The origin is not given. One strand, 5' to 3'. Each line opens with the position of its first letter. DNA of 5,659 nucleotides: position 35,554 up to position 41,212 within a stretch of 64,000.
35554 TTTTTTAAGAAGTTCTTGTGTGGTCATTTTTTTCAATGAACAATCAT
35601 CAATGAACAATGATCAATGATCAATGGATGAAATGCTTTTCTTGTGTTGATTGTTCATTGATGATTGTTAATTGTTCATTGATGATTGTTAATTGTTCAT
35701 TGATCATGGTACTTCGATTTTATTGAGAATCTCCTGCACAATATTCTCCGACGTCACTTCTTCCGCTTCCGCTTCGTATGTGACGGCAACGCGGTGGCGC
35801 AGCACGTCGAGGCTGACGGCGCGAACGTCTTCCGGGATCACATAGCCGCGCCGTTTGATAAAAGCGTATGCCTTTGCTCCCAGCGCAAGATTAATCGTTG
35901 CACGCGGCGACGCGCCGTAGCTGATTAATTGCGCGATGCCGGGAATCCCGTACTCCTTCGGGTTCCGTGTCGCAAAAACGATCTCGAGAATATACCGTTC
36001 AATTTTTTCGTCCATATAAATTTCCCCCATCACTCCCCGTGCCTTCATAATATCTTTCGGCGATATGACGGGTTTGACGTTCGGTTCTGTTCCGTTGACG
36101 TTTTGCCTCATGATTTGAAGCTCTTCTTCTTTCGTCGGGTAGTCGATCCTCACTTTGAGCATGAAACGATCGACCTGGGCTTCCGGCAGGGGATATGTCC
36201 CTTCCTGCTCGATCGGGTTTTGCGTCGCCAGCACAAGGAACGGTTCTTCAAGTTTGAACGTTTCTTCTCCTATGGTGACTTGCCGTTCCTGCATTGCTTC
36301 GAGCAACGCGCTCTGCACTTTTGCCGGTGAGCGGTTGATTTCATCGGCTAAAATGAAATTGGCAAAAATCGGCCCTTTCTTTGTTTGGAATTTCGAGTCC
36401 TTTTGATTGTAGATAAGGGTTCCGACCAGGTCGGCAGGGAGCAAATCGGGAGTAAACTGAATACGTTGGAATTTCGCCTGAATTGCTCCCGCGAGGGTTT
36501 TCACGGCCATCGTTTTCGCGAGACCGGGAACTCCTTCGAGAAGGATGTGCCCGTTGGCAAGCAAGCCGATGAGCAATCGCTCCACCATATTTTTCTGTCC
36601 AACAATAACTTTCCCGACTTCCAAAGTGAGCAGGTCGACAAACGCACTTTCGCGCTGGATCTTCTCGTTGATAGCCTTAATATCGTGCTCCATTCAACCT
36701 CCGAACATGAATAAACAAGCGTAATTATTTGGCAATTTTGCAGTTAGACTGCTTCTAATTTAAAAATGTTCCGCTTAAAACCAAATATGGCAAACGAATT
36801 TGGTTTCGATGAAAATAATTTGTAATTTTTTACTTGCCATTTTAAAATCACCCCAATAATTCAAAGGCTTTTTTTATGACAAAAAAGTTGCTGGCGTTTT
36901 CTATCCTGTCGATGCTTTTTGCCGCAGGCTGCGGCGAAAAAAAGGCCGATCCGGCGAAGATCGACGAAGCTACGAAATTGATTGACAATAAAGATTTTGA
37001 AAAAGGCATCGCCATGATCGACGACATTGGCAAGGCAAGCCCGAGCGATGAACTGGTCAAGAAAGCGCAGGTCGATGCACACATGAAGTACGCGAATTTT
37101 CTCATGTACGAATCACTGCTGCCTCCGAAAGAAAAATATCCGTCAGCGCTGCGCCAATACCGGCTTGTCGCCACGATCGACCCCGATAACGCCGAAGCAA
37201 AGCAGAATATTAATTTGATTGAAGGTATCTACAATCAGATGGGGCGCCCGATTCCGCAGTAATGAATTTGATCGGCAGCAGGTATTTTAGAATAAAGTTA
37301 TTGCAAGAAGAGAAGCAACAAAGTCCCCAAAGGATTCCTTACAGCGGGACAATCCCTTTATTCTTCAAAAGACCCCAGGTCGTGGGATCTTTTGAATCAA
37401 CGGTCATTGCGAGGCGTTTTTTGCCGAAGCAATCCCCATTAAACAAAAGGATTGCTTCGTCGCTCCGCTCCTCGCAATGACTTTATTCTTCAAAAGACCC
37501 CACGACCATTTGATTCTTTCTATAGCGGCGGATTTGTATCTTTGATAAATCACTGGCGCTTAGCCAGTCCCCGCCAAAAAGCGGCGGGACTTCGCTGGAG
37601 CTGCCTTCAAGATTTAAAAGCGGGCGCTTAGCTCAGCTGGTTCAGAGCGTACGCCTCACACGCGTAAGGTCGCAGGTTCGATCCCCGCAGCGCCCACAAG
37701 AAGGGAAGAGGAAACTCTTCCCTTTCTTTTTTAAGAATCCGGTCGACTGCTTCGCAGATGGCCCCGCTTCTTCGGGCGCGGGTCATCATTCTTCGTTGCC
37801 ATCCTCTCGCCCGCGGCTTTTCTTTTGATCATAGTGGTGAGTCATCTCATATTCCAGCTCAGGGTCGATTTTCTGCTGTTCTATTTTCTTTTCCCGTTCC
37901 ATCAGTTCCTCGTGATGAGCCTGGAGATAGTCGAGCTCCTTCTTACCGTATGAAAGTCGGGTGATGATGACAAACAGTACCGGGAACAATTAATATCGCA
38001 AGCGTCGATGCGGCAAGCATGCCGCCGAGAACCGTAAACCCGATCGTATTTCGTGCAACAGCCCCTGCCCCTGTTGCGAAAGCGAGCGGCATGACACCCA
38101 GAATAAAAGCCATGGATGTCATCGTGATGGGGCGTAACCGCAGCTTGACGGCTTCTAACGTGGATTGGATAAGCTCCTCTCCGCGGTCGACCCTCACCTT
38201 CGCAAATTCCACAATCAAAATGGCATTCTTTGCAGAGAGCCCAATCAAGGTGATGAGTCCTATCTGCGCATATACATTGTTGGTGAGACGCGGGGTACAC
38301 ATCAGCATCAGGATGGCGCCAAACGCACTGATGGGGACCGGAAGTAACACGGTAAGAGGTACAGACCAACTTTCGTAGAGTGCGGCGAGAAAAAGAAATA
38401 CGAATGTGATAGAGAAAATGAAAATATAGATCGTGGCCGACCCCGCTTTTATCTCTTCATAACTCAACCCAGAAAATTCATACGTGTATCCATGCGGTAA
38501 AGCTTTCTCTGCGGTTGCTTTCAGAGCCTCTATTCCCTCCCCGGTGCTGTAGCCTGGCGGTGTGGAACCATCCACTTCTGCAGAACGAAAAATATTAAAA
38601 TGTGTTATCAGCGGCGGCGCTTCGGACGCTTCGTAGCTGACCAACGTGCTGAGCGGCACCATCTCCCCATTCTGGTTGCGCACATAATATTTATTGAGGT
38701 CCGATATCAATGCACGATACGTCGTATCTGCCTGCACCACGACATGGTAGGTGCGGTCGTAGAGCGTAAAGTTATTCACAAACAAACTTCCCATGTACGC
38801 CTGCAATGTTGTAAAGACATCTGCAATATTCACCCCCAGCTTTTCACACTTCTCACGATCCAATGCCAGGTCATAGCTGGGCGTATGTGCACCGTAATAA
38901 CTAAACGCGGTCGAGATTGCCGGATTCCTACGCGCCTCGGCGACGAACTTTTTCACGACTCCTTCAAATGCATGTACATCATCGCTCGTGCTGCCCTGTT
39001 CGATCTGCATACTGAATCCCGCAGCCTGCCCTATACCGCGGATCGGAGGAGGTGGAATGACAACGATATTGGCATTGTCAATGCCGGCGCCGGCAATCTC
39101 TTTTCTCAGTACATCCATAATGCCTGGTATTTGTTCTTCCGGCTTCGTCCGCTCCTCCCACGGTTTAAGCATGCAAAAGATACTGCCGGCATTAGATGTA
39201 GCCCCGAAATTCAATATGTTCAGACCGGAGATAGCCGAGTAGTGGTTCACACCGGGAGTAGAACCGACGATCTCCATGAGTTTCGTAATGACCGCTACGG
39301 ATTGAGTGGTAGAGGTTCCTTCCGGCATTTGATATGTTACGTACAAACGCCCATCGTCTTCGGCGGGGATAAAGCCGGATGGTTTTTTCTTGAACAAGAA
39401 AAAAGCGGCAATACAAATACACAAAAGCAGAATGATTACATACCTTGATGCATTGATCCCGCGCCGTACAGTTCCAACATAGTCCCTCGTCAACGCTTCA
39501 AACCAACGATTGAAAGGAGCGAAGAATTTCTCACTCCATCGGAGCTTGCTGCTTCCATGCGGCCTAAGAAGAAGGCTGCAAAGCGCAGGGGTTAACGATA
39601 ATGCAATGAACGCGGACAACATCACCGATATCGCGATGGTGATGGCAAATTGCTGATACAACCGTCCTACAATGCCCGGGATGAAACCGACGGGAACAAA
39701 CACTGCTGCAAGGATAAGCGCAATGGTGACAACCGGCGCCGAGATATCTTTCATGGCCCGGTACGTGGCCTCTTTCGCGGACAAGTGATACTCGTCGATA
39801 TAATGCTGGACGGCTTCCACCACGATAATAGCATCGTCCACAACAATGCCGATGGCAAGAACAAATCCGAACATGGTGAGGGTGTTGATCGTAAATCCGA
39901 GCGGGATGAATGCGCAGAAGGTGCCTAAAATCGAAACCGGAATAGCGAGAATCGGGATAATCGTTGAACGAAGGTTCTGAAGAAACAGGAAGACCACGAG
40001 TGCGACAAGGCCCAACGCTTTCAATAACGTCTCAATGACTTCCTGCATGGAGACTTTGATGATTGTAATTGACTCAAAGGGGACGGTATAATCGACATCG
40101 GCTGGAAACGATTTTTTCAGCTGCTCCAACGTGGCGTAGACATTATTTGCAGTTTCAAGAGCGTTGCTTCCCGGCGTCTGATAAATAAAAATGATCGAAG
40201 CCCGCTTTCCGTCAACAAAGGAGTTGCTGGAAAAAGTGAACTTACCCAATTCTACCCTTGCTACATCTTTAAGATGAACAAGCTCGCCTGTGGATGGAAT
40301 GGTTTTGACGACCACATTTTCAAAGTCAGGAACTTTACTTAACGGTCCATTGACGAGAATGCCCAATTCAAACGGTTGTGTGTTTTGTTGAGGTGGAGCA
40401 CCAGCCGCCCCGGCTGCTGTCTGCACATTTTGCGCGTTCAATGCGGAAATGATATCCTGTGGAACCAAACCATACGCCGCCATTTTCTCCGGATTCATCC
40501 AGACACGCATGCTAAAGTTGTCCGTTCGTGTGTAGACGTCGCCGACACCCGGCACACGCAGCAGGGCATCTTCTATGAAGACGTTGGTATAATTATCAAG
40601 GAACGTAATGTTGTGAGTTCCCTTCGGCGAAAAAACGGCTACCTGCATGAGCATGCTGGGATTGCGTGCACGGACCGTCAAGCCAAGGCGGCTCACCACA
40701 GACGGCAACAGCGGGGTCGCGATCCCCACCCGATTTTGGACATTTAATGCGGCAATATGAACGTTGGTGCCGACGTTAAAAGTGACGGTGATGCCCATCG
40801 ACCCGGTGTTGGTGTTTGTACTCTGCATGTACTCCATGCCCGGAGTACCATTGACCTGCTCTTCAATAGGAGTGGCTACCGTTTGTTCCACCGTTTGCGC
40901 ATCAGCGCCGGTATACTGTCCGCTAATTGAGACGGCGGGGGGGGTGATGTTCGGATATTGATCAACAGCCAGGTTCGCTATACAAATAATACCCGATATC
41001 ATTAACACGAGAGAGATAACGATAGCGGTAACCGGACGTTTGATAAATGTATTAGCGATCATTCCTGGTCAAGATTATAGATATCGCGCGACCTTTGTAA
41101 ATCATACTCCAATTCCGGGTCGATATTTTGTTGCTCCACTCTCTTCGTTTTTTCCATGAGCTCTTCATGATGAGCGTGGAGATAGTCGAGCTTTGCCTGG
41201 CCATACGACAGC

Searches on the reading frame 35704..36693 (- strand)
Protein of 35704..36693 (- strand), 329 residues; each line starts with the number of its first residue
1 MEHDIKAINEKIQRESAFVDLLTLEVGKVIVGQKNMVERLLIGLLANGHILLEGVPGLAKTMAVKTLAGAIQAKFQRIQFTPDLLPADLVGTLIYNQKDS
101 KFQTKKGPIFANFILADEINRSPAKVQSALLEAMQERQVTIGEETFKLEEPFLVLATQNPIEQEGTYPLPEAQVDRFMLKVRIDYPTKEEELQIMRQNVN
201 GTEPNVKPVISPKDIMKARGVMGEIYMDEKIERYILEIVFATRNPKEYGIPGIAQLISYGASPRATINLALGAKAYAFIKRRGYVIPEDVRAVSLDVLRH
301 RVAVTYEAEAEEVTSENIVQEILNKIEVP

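Call 23: search_protein_families(library=pfam, proteins=[window:35704-36693:-], max_evalue=0.001)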
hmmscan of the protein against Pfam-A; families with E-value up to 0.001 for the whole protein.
window:35704-36693:- (329 aa): 6 families
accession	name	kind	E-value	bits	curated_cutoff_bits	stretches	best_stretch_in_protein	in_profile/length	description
PF07726.17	AAA_3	-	6.8e-67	223.8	27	1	49-179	1-131/131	ATPase family associated with various cellular activities (AAA)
PF17863.7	AAA_lid_2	-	5.5e-19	68.1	22.7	1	255-322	7-74/74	AAA lid domain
PF20030.5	bpMoxR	-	5.7e-16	58.7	27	1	26-196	10-179/205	MoxR domain in the MoxR-vWA-beta-propeller ternary systems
PF07728.20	AAA_5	-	4.3e-15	56.4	22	1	49-177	1-139/139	AAA domain (dynein-related subfamily)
PF00004.35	AAA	-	0.00016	22.6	21.2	1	50-161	1-111/131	ATPase family associated with various cellular activities (AAA)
PF00493.29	MCM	-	0.00057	19.5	23.3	1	44-162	54-175/224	MCM P-loop domain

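Call 32: find_encoding_contigs(protein=window:35704-36693:-, flank=10000, max_places=8)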
Protein window:35704-36693:- (329 aa): no gene with exactly this product is on record in the collection.

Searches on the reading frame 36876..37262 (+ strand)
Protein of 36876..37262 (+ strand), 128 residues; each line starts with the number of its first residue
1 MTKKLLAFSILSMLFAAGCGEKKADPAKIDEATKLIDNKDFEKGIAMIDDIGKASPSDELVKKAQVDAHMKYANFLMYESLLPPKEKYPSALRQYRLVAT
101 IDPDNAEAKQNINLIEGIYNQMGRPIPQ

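Call 23: search_protein_families(library=pfam, proteins=[window:36876-37262:+], max_evalue=0.001)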
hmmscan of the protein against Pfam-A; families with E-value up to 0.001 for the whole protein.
window:36876-37262:+ (128 aa): 1 family
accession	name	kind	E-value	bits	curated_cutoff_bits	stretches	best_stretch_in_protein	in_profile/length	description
PF14559.12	TPR_19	-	0.00075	20.2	25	0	22-65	22-65/68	Tetratricopeptide repeat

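Call 81: find_encoding_contigs(protein=window:36876-37262:+, flank=6000, max_places=6)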
Protein window:36876-37262:+ (128 aa): 4 contigs read that carry it; 4 places shown.
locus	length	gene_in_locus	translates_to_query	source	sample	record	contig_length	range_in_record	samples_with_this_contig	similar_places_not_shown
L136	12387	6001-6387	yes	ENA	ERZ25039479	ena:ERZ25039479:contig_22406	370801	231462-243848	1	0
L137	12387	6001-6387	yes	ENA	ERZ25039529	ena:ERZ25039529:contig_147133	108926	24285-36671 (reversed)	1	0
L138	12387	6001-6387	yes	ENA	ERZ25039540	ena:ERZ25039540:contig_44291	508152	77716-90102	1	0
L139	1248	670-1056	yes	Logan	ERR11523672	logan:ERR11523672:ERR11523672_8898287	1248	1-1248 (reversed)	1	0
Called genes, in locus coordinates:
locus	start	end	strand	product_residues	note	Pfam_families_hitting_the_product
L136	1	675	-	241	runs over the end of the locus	PF13432:TPR_16, PF00515:TPR_1 (weak), PF07719:TPR_2 (weak), PF13424:TPR_12, PF13414:TPR_11 (weak), PF00515:TPR_1 (weak), PF07719:TPR_2 (weak), PF13414:TPR_11, +6 more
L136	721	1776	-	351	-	PF07584:BatA, PF00092:VWA, PF13519:VWA_2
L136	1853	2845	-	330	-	PF07584:BatA, PF00092:VWA, PF13519:VWA_2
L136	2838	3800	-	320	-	PF13584:BatD (weak)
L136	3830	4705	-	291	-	PF01882:DUF58, PF13519:VWA_2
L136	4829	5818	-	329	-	PF20030:bpMoxR, PF07726:AAA_3, PF07728:AAA_5, PF17863:AAA_lid_2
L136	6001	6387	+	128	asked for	-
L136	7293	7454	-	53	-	-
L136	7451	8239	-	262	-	PF00873:ACR_tran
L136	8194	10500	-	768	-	PF00873:ACR_tran, PF03176:MMPL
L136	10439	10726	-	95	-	PF00873:ACR_tran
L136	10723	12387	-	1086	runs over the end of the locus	PF00873:ACR_tran, PF03176:MMPL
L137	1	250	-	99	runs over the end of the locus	-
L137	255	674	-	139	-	PF13432:TPR_16, PF00515:TPR_1 (weak), PF07719:TPR_2 (weak), PF13414:TPR_11 (weak), PF13432:TPR_16, PF00515:TPR_1, PF07719:TPR_2 (weak), PF13181:TPR_8 (weak), +7 more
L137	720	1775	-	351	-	PF07584:BatA, PF00092:VWA, PF13519:VWA_2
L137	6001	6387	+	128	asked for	-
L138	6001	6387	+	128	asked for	-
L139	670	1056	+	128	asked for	-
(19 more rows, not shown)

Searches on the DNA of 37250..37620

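Call 29: search_rna_families(source=window, start=37250, end=37620, threshold=evalue, max_evalue=10)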
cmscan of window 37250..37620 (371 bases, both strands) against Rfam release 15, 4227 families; matches with E-value up to 10: 3.
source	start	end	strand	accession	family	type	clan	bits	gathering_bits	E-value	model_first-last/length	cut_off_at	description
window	37391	37494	+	RF00854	mir-5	Gene; miRNA;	-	21.4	75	0.088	1-70/70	no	mir-5 microRNA precursor family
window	37417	37467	-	RF04334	Plastid-rpl16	Intron;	-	19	43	0.65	1-47/47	no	Plastid-rpl16 group II-D1 intron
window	37427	37461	+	RF02560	CbSR9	Gene; antisense;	-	15.8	279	1.2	105-139/213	no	Coxiella burnetii sRNA 9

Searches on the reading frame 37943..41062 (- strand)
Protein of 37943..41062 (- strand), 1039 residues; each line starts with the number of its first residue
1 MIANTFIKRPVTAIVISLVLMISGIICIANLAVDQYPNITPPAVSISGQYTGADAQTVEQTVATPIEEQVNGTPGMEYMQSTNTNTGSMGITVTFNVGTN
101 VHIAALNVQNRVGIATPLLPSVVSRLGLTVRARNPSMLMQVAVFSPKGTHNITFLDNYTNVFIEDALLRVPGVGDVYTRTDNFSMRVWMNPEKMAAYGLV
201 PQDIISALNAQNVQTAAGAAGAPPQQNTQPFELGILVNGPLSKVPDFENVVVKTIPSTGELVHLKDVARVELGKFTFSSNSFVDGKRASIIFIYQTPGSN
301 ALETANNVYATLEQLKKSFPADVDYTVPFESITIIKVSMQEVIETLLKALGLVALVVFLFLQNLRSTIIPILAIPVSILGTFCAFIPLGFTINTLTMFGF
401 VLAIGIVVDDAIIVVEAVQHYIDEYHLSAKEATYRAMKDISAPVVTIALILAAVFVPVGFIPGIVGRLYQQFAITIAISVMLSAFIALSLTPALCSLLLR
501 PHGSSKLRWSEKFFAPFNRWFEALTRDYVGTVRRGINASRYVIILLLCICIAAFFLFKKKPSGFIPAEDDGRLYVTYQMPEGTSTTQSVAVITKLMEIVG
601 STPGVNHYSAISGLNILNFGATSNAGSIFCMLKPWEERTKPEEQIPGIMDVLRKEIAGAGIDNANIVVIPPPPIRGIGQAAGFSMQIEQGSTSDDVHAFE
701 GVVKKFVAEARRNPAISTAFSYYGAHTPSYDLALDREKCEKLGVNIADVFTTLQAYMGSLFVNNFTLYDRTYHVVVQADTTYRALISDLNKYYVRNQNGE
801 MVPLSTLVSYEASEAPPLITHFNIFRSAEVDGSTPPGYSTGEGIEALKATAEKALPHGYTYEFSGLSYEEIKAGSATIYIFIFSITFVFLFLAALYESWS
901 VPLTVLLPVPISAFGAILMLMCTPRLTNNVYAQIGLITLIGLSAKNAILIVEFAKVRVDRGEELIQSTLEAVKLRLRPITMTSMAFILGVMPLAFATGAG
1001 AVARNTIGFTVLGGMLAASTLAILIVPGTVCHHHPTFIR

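Call 23: search_protein_families(library=pfam, proteins=[window:37943-41062:-], max_evalue=0.001)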
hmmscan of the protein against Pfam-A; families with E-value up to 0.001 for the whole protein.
window:37943-41062:- (1039 aa): 2 families
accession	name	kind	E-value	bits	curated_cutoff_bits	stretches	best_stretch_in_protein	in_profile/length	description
PF00873.25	ACR_tran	-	3.1e-303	1008.8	28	1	2-1027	1-1014/1021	AcrB/AcrD/AcrF family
PF03176.21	MMPL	-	1.1e-13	51.3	20.5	1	298-501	100-305/333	MMPL family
